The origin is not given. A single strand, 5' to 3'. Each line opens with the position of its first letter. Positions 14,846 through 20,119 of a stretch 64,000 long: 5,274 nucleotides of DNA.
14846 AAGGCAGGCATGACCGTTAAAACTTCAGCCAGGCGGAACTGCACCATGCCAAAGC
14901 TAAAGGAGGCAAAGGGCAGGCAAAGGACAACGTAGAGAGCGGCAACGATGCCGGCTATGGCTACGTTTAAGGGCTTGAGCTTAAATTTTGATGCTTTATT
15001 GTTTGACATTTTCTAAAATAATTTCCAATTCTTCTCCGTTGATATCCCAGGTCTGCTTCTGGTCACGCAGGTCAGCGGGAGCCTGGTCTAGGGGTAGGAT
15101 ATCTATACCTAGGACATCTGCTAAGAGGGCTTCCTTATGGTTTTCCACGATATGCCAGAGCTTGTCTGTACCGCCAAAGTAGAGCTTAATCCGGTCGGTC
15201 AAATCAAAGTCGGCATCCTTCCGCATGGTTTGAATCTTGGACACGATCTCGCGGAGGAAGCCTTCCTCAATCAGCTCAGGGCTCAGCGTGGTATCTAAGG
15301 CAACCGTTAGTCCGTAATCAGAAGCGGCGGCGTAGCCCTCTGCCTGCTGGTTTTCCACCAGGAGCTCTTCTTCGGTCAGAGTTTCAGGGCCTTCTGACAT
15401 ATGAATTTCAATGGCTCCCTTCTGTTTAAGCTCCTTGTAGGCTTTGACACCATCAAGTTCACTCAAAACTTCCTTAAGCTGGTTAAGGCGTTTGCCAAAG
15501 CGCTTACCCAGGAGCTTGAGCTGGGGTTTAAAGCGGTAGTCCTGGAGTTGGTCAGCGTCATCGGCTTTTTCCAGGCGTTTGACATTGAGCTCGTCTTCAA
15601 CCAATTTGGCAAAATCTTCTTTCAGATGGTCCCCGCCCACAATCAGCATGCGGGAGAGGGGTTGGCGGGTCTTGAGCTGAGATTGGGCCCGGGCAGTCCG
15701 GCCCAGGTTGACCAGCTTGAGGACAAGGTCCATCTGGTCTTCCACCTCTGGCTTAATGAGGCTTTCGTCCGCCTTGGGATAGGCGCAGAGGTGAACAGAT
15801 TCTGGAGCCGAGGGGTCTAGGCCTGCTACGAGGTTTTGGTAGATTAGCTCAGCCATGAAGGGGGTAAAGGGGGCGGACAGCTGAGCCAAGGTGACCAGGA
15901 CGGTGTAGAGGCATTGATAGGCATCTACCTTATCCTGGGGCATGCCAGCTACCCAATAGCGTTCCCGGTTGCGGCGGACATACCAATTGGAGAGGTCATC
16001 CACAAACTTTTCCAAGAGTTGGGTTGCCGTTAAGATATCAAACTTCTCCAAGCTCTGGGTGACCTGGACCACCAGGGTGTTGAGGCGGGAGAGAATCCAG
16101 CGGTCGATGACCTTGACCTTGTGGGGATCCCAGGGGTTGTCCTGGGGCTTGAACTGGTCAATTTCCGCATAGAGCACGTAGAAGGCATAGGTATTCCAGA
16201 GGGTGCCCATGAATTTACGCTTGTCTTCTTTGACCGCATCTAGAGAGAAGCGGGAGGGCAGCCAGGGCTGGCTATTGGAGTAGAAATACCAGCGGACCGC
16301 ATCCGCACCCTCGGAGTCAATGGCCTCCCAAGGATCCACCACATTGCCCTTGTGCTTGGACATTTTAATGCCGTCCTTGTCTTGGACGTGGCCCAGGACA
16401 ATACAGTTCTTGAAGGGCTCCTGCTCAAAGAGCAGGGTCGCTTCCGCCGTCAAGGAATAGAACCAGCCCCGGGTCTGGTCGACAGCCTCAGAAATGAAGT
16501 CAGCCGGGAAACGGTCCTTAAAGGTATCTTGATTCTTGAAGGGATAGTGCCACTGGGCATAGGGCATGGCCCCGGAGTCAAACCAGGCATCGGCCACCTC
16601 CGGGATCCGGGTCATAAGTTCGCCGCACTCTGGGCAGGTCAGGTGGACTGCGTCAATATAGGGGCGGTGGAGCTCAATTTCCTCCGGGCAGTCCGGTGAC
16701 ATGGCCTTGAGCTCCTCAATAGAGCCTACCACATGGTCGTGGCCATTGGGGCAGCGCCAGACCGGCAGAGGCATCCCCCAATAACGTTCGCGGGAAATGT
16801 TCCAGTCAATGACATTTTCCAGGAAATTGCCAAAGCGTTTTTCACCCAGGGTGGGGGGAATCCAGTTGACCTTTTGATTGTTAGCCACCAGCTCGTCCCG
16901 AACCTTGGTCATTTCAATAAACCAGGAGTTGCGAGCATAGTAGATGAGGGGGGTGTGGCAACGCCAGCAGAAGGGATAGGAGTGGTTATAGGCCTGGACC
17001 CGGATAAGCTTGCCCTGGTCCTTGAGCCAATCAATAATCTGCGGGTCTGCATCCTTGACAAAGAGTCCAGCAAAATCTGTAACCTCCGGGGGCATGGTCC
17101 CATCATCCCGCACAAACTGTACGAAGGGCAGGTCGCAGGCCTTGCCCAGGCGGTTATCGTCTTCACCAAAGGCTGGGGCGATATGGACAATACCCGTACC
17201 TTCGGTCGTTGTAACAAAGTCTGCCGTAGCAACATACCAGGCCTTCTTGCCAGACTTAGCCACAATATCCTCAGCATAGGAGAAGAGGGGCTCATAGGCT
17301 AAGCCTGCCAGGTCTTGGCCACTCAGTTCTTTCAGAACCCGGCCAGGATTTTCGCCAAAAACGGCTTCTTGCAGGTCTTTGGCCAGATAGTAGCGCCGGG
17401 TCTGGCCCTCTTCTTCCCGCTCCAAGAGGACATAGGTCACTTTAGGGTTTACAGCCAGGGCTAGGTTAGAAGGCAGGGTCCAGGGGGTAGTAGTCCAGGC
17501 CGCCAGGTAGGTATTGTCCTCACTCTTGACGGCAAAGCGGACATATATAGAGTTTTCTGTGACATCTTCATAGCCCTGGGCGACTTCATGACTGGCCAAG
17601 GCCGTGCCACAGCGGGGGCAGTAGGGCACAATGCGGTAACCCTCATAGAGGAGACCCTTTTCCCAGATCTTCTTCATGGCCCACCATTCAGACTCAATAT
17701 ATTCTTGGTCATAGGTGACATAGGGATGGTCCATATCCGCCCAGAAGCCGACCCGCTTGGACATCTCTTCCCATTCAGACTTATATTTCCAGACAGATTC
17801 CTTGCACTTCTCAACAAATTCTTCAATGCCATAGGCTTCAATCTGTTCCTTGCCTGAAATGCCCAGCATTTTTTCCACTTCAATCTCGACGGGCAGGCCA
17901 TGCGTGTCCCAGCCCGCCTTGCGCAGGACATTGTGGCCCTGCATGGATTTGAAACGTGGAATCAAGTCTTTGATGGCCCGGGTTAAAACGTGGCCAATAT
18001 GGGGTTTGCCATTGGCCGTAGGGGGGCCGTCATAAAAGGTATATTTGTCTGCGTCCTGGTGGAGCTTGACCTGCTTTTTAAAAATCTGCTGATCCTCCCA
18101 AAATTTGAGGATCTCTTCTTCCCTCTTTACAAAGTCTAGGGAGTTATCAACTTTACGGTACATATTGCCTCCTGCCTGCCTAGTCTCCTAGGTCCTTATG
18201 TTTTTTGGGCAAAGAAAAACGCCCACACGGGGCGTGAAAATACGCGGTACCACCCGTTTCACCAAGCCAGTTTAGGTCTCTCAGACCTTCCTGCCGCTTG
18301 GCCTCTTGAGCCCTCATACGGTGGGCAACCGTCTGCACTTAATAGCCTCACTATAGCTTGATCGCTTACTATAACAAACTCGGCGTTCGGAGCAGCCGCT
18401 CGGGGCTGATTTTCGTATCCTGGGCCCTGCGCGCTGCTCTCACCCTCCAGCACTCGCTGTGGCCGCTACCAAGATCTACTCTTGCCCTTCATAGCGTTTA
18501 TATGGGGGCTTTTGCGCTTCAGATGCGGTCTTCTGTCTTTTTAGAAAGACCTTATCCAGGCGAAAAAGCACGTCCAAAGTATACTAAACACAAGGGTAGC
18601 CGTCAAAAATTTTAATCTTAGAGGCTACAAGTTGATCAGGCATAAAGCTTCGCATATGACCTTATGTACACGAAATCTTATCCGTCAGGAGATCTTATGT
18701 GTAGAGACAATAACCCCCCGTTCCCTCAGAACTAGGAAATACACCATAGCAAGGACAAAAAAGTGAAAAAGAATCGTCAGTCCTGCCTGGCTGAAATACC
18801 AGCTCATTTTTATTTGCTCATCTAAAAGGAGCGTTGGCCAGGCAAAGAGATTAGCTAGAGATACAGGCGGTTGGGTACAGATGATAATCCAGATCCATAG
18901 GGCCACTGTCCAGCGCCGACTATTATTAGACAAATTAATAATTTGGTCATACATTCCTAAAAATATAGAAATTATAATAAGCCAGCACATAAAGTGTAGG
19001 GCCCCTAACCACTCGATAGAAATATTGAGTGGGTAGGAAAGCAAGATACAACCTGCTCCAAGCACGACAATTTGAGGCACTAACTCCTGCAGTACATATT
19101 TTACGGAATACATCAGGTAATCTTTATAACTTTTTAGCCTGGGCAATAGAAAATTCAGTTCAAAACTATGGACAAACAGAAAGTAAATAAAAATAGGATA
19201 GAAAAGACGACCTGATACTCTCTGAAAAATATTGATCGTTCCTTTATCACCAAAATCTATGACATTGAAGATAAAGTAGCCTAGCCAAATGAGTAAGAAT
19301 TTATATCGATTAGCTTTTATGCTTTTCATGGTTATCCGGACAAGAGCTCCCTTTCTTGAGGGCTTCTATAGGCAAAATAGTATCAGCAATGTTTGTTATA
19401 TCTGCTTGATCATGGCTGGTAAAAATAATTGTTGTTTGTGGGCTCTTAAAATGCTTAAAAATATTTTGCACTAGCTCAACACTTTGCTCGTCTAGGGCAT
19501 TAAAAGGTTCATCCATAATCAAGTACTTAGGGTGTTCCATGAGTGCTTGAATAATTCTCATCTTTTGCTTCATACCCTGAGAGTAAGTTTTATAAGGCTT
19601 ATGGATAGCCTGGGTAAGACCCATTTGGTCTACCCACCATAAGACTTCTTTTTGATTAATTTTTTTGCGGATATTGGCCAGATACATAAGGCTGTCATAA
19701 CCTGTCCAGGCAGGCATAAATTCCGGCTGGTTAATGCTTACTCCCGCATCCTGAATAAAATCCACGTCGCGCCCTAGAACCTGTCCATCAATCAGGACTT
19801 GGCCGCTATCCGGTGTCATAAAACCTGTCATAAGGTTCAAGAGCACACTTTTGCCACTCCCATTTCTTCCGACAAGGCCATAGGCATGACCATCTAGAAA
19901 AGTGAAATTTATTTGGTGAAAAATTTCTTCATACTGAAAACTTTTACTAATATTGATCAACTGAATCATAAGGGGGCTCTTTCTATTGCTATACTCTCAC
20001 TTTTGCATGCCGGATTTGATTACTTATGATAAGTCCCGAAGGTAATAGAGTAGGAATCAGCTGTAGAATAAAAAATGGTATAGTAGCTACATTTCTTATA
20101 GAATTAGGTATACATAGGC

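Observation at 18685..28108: AT-rich ~9.4-kb island with a radical-SAM/SPASM peptide-modification cluster and three ABC systems (candidate new sacti-/ranthipeptide locus)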

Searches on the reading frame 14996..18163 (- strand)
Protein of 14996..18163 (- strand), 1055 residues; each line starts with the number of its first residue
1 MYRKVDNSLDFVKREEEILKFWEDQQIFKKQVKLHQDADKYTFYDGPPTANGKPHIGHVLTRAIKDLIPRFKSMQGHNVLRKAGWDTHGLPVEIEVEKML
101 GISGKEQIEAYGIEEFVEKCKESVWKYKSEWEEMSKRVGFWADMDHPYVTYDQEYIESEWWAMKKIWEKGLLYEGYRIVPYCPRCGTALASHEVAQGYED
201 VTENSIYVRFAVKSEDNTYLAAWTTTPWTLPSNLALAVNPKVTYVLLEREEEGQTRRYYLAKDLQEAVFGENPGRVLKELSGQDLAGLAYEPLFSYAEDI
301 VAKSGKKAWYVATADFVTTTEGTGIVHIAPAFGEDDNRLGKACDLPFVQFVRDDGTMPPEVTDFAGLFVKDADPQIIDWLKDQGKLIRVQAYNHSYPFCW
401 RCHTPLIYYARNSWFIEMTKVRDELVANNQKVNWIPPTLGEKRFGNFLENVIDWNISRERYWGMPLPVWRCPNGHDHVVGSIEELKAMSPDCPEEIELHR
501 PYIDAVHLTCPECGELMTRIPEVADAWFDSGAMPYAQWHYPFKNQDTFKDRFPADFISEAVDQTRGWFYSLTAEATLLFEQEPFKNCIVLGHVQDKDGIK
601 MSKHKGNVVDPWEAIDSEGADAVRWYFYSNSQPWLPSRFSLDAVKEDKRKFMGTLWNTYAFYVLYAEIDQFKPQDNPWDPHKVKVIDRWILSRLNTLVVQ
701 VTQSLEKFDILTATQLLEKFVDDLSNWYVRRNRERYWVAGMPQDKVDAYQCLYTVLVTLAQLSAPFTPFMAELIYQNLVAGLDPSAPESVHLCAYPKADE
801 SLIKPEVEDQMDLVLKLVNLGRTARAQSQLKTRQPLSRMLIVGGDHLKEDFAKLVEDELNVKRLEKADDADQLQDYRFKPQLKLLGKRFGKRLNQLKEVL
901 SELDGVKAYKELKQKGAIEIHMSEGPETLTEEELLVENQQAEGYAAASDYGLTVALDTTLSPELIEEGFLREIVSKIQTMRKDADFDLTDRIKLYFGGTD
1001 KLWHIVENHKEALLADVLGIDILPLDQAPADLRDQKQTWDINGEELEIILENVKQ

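Call 37: find_encoding_contigs(protein=window:14996-18163:-, flank=10000, max_places=8)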
Protein window:14996-18163:- (1055 aa): 2 contigs read that carry it; 1 place shown.
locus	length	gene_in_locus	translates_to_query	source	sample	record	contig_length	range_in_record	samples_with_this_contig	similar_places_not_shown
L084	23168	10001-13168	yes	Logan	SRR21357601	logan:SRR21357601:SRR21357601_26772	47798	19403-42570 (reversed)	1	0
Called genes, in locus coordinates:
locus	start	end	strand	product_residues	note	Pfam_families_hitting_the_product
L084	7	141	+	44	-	-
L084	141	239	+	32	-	-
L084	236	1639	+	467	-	-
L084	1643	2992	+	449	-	PF04055:Radical_SAM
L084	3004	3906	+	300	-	PF00005:ABC_tran, PF13304:AAA_21 (faint)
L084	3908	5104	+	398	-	PF12679:ABC2_membrane_2, PF10920:DUF2705 (weak)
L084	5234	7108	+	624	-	PF00664:ABC_membrane, PF13304:AAA_21 (faint), PF00005:ABC_tran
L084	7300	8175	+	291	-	-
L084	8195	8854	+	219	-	PF02463:SMC_N (faint), PF00005:ABC_tran, PF13304:AAA_21 (faint)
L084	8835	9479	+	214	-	-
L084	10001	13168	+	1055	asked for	PF00133:tRNA-synt_1, PF09334:tRNA-synt_1g, PF08264:Anticodon_1, PF19302:DUF5915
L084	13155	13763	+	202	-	PF06177:QueT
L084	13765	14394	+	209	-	PF05175:MTS, PF13847:Methyltransf_31, PF08242:Methyltransf_12, PF13649:Methyltransf_25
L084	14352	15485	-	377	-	PF01625:PMSR, PF01641:SelR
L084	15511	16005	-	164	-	PF02542:YgbB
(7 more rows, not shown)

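Call 41: find_homologous_proteins(query=window:14996-18163:-, max_evalue=1e-100)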
Query window:14996-18163:- (1055 aa): 8000 proteins with E <= 1e-100 among 8000 candidates; the best 120 are listed.
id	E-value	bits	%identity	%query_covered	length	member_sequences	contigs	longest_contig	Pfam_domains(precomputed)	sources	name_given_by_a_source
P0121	0.0e+0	2317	92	100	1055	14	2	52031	PF09334.18,PF08264.20,PF00133.29,PF19302.5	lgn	-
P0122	0.0e+0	1827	73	100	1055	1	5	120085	PF09334.18,PF08264.20,PF00133.29,PF19302.5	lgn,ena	-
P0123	0.0e+0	1776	70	100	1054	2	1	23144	PF09334.18,PF08264.20,PF00133.29,PF19302.5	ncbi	-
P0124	0.0e+0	1758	70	100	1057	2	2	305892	PF09334.18,PF08264.20,PF00133.29,PF19302.5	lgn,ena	-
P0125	0.0e+0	1726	68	100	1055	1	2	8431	PF09334.18,PF08264.20,PF00133.29,PF19302.5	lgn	-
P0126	0.0e+0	1721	68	100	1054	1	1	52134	PF09334.18,PF08264.20,PF00133.29,PF19302.5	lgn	-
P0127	0.0e+0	1700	68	100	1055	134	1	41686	PF09334.18,PF08264.20,PF00133.29,PF19302.5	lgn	-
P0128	0.0e+0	1641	66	100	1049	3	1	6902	PF09334.18,PF08264.20,PF00133.29,PF19302.5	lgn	-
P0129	0.0e+0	1627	65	100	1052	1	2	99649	PF09334.18,PF08264.20,PF00133.29,PF19302.5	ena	-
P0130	0.0e+0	1605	-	-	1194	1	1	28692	PF09334.18,PF01406.26,PF08264.20,PF00133.29,PF19302.5,PF09723.16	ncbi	-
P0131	0.0e+0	1597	64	100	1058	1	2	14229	PF09334.18,PF08264.20,PF00133.29,PF19302.5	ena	-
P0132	0.0e+0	1583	63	100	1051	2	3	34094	PF09334.18,PF08264.20,PF00133.29,PF19302.5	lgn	-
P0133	0.0e+0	1571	62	100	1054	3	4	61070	PF09334.18,PF08264.20,PF00133.29,PF19302.5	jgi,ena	-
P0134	0.0e+0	1563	63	100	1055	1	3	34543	PF09334.18,PF08264.20,PF00133.29,PF19302.5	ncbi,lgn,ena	-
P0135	0.0e+0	1562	63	100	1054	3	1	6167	PF09334.18,PF08264.20,PF00133.29,PF19302.5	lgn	-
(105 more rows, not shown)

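Call 42: find_encoding_contigs(protein=P0121, flank=10000, max_places=3)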
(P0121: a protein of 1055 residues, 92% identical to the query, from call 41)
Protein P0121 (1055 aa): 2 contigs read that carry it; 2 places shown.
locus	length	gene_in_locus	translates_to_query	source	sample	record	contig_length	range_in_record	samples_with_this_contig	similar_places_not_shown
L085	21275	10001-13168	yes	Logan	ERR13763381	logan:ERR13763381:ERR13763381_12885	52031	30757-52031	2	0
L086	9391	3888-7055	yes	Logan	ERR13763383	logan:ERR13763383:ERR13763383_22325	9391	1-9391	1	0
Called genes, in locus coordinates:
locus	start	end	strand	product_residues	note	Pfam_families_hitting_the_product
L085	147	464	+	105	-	PF01418:HTH_6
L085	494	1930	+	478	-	PF00496:SBP_bac_5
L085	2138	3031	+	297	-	PF00005:ABC_tran, PF08352:oligo_HPY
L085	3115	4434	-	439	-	PF05525:Branch_AA_trans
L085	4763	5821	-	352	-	PF08218:Citrate_ly_lig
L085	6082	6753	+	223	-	PF03802:CitX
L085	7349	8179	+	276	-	-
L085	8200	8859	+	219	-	PF00005:ABC_tran, PF13304:AAA_21 (faint)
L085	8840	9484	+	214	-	-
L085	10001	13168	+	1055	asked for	PF00133:tRNA-synt_1, PF09334:tRNA-synt_1g, PF08264:Anticodon_1, PF19302:DUF5915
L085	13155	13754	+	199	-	PF06177:QueT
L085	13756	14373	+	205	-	PF05175:MTS, PF06325:PrmA (weak), PF08242:Methyltransf_12, PF13649:Methyltransf_25, PF13847:Methyltransf_31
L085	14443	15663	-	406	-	PF01625:PMSR, PF01641:SelR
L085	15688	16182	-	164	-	PF02542:YgbB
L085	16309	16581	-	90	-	-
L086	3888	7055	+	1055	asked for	PF00133:tRNA-synt_1, PF09334:tRNA-synt_1g, PF08264:Anticodon_1, PF19302:DUF5915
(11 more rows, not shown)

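Call 43: find_encoding_contigs(protein=P0122, flank=10000, max_places=2)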
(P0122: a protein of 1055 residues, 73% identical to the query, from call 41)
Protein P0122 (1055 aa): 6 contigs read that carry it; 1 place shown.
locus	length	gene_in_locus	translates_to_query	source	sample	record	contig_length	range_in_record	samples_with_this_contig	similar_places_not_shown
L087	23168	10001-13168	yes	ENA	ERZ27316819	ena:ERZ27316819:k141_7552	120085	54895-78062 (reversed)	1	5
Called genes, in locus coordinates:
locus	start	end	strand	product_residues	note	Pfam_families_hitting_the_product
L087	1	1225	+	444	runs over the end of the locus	PF04055:Radical_SAM, PF13186:SPASM (faint)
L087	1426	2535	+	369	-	PF05343:Peptidase_M42, PF01546:Peptidase_M20 (weak)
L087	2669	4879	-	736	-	PF13089:PP_kinase_N, PF02503:PP_kinase, PF17941:PP_kinase_C_1, PF13091:PLDc_2 (weak), PF13090:PP_kinase_C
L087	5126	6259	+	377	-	PF00155:Aminotran_1_2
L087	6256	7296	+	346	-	PF21948:LplA-B_cat, PF03099:BPL_LplA_LipB (weak)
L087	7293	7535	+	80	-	PF00364:Biotin_lipoyl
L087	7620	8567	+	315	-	PF04055:Radical_SAM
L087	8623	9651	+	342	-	PF21948:LplA-B_cat, PF03099:BPL_LplA_LipB (weak), PF10437:Lip_prot_lig_C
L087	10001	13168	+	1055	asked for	PF00133:tRNA-synt_1, PF09334:tRNA-synt_1g, PF08264:Anticodon_1, PF19302:DUF5915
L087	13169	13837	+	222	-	PF06177:QueT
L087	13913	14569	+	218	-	PF00891:Methyltransf_2 (weak), PF05175:MTS, PF08242:Methyltransf_12 (weak), PF13649:Methyltransf_25 (weak), PF13847:Methyltransf_31 (weak)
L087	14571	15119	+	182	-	PF02542:YgbB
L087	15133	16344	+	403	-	PF01625:PMSR, PF01641:SelR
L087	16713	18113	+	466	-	PF01235:Na_Ala_symp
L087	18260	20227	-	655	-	PF00664:ABC_membrane, PF02463:SMC_N (weak), PF00005:ABC_tran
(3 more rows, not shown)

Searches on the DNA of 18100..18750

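Call 57: search_rna_families(source=window, start=18100, end=18750, threshold=evalue, max_evalue=1)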
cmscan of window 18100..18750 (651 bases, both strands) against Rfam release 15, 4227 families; matches with E-value up to 1: 1.
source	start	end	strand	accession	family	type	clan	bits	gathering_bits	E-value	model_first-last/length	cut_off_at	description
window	18225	18501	-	RF00230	T-box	Cis-reg; leader;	-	88.2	93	8.6e-20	1-219/219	no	T-box leader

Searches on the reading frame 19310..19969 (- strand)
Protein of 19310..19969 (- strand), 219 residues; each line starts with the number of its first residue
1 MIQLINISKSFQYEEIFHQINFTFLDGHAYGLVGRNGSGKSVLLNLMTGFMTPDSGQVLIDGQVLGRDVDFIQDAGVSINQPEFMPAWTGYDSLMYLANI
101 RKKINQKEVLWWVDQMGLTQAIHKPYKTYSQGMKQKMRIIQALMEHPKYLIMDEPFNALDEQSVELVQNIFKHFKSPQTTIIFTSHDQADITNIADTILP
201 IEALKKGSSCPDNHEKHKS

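Call 3: search_protein_families(library=pfam, proteins=[window:19310-19969:-], max_evalue=0.01)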
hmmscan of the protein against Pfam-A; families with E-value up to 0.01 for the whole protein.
window:19310-19969:- (219 aa): 5 families
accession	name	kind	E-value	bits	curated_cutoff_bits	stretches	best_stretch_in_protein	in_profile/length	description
PF00005.33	ABC_tran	-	3.5e-27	96.1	25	1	18-157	2-137/137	ABC transporter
PF13304.12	AAA_21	-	8.6e-09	36.3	27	1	128-187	237-299/304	AAA domain, putative AbiEii toxin, Type IV TA system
PF02463.25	SMC_N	-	1.8e-05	24.7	40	0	142-201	155-211/220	RecF/RecN/SMC N terminal domain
PF13175.12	AAA_15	-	0.00057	20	32.1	1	32-203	28-191/374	AAA ATPase domain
PF13555.12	AAA_29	-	0.0029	17.7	27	1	18-55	13-50/61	P-loop containing region of AAA domain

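Call 4: search_protein_families(library=ncbifam, proteins=[window:19310-19969:-], max_evalue=0.01)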
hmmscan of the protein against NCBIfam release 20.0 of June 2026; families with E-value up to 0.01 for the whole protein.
window:19310-19969:- (219 aa): 188 families (the best 25 are shown)
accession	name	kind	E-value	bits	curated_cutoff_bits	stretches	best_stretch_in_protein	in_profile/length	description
TIGR03740.1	galliderm_ABC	subfamily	1.3e-38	132.9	309.75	1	4-199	3-195/223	lantibiotic protection ABC transporter ATP-binding subunit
NF000355.4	ribo_prot_ABC_F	equivalog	4.3e-32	111.6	380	1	2-203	3-189/499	ribosomal protection-like ABC-F family protein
TIGR01188.1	drrA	subfamily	9.1e-30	104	312.45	1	15-200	7-196/302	daunorubicin resistance ABC transporter, ATP-binding protein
NF047568.1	PSM_export_PmtC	equivalog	1.4e-29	103.5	375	1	3-198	2-190/290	phenol-soluble modulin export ABC transporter ATP-binding protein PmtC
TIGR03608.1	L_ocin_972_ABC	subfamily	9.1e-29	100.4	254.85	2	97-199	103-204/206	putative bacteriocin export ABC transporter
TIGR04521.1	ECF_ATPase_2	equivalog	1.4e-26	93.2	330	2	101-201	116-218/279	energy-coupling factor transporter ATPase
TIGR01189.1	ccmA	equivalog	1.6e-26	93.2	131.6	1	12-193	11-192/198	heme ABC exporter ATP-binding protein CcmA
NF010061.0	PRK13538.1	equivalog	3.4e-26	92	195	1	6-193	10-198/211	cytochrome c biogenesis heme-transporting ATPase CcmA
NF043075.1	MMSYN1_0197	equivalog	5.8e-26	91.2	550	1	1-201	2-206/341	spermidine/putrescine ABC transporter ATP-binding protein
TIGR02673.1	FtsE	equivalog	1.5e-25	90.2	264.85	1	1-201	1-210/214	cell division ATP-binding protein FtsE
TIGR03522.1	GldA_ABC_ATP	equivalog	4.1e-25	88.9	402.6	1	2-202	3-206/301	gliding motility-associated ABC transporter ATP-binding subunit GldA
NF007601.2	PRK10247.1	equivalog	3e-24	85.6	292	1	2-198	2-202/204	iron efflux ABC transporter ATP-binding subunit FetA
NF040840.2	tungstate_WtpC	equivalog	4.6e-24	85.3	440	1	1-198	1-201/347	tungstate ABC transporter ATP-binding protein WtpC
NF040873.1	AztA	equivalog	6.2e-24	84.6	220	1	11-197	2-188/191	zinc ABC transporter ATP-binding protein AztA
TIGR01166.1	cbiO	subfamily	1e-23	83.8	211.8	2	15-66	6-57/190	cobalt ABC transporter, ATP-binding protein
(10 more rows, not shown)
